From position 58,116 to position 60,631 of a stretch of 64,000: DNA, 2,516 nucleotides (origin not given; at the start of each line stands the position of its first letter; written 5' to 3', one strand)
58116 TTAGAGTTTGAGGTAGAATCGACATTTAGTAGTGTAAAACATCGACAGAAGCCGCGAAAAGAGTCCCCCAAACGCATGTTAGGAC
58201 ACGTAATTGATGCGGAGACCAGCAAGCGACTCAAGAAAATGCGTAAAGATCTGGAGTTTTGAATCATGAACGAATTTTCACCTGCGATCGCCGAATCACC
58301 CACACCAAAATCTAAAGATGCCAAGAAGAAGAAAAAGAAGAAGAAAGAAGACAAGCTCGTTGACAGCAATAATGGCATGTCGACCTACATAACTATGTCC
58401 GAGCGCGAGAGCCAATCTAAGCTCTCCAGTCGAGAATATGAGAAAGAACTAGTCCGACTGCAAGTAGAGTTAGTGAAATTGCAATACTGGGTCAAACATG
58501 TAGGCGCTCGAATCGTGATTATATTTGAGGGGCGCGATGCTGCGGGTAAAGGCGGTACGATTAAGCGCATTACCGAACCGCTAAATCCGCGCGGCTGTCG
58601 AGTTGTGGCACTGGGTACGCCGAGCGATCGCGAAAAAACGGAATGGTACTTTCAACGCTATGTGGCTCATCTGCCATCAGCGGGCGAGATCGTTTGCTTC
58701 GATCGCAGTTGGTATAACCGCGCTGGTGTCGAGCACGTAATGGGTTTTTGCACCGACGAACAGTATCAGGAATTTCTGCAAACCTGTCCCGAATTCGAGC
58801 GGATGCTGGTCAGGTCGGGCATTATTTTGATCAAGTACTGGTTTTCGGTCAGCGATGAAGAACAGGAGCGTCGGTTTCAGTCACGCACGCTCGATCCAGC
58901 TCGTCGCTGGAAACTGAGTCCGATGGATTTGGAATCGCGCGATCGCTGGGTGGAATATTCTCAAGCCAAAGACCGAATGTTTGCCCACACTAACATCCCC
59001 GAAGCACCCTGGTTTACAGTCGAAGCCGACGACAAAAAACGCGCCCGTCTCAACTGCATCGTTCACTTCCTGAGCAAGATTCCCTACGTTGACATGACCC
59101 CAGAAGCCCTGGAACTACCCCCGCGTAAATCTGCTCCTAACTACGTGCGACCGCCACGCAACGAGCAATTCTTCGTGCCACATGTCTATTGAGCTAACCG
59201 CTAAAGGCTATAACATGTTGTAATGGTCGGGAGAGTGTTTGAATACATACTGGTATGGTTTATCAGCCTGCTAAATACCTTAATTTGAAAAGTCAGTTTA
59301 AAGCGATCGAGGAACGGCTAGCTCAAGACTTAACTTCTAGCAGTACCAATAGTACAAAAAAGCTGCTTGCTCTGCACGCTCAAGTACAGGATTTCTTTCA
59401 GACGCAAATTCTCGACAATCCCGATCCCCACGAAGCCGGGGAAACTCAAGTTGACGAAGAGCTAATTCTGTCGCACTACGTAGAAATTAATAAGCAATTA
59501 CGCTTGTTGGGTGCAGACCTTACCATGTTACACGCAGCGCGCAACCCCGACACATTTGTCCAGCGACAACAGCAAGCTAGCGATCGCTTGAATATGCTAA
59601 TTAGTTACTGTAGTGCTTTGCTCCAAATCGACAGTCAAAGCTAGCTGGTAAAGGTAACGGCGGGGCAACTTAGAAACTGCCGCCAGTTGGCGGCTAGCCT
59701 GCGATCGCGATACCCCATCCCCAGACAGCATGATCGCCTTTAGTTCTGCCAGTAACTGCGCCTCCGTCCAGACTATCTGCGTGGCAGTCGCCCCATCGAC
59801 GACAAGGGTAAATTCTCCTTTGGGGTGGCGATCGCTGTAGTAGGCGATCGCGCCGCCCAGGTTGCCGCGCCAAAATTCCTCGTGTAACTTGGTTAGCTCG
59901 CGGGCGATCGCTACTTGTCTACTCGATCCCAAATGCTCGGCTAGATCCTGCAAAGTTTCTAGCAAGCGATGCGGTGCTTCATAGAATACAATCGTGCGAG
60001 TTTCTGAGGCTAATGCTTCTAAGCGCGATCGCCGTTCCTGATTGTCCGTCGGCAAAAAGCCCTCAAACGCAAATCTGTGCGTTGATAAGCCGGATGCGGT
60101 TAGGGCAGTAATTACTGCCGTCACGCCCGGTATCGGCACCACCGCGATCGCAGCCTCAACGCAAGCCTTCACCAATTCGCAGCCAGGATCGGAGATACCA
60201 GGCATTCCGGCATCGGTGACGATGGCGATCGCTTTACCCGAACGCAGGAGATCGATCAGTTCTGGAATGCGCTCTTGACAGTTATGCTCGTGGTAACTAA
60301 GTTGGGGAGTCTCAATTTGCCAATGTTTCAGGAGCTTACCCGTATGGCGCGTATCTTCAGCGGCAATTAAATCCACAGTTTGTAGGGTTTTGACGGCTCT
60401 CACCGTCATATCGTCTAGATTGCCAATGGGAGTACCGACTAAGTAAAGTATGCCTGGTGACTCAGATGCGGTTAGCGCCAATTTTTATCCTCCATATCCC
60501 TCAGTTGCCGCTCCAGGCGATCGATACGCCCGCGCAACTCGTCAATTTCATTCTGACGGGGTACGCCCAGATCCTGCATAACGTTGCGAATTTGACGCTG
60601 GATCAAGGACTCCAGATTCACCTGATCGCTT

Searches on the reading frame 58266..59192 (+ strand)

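Call 75: search_protein_families(library=pfam, proteins=[window:58266-59192:+])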
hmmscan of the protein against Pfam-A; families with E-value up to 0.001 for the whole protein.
window:58266-59192:+ (308 aa): 1 family
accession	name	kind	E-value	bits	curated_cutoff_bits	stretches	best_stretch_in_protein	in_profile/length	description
PF03976.20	PPK2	-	2.6e-106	354.8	22.3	1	53-276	2-225/229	Polyphosphate kinase 2 (PPK2)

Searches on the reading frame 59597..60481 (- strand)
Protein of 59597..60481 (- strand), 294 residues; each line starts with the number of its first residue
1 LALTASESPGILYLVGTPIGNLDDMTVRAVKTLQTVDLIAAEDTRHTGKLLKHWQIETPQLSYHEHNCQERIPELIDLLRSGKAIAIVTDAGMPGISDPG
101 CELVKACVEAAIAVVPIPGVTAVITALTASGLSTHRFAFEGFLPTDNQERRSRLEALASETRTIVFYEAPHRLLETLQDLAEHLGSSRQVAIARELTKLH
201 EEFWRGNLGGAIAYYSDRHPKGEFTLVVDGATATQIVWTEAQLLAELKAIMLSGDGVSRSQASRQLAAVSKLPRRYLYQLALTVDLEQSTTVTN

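Call 75: search_protein_families(library=pfam, proteins=[window:59597-60481:-])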
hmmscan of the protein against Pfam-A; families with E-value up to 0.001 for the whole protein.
window:59597-60481:- (294 aa): 1 family
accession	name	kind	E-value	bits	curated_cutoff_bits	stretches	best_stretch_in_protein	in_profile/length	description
PF00590.25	TP_methylase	-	3.8e-40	138.5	27.8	1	12-209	2-209/212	Tetrapyrrole (Corrin/Porphyrin) Methylases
